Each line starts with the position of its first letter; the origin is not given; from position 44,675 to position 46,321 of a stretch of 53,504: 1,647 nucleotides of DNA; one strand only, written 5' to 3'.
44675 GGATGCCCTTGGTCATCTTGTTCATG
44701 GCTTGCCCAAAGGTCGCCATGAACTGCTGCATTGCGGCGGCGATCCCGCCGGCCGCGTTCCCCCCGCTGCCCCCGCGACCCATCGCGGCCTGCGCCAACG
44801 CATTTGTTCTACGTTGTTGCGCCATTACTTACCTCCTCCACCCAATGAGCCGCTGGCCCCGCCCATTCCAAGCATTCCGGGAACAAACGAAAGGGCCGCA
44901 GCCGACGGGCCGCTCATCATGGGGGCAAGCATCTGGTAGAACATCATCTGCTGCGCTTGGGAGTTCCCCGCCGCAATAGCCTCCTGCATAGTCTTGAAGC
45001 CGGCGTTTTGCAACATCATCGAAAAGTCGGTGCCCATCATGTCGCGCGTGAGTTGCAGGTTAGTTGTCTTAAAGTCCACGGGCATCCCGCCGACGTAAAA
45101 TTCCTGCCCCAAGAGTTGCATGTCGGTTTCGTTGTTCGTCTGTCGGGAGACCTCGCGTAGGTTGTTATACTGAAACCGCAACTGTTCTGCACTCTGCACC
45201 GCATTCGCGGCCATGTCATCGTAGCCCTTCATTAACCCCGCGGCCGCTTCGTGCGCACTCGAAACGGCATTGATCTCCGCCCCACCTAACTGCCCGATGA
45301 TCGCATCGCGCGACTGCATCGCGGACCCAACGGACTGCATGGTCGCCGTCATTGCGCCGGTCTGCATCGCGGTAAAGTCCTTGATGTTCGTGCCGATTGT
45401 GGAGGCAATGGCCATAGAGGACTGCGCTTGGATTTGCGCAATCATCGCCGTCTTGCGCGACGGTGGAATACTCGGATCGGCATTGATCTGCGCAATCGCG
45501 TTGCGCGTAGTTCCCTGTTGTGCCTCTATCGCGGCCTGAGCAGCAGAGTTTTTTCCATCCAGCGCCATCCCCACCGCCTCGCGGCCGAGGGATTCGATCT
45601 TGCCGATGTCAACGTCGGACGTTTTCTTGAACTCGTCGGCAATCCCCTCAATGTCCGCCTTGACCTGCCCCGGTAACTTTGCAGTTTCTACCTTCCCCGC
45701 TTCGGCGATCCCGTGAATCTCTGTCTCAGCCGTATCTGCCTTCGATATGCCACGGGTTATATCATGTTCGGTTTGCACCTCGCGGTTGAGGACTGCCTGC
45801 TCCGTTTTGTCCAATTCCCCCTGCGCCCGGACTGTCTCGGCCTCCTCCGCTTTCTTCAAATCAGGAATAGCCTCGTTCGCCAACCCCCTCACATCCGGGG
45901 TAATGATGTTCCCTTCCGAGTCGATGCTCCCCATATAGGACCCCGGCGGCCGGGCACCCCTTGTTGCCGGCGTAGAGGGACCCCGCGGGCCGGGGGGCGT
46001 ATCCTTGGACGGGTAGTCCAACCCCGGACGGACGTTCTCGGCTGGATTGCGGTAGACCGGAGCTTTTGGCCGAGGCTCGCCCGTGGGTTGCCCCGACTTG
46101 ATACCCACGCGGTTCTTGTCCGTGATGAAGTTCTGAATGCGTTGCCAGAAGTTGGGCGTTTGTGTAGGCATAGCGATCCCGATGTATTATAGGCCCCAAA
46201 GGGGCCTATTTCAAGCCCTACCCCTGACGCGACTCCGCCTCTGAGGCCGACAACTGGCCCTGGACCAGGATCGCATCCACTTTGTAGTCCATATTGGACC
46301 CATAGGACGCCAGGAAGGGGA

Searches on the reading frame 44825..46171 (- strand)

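Call 10: search_protein_families(library=pfam, proteins=[window:44825-46171:-], max_evalue=0.01)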
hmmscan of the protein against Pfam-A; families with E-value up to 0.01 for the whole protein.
window:44825-46171:- (448 aa): 1 family
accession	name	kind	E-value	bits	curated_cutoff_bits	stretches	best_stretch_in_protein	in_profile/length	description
PF00936.24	BMC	-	0.0065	16.8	24.5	1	177-222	16-61/75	BMC domain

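Call 57: search_protein_families(library=phrogs, proteins=[window:44825-46171:-], max_evalue=0.001)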
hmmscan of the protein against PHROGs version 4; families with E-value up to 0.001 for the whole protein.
window:44825-46171:- (448 aa): 0 families
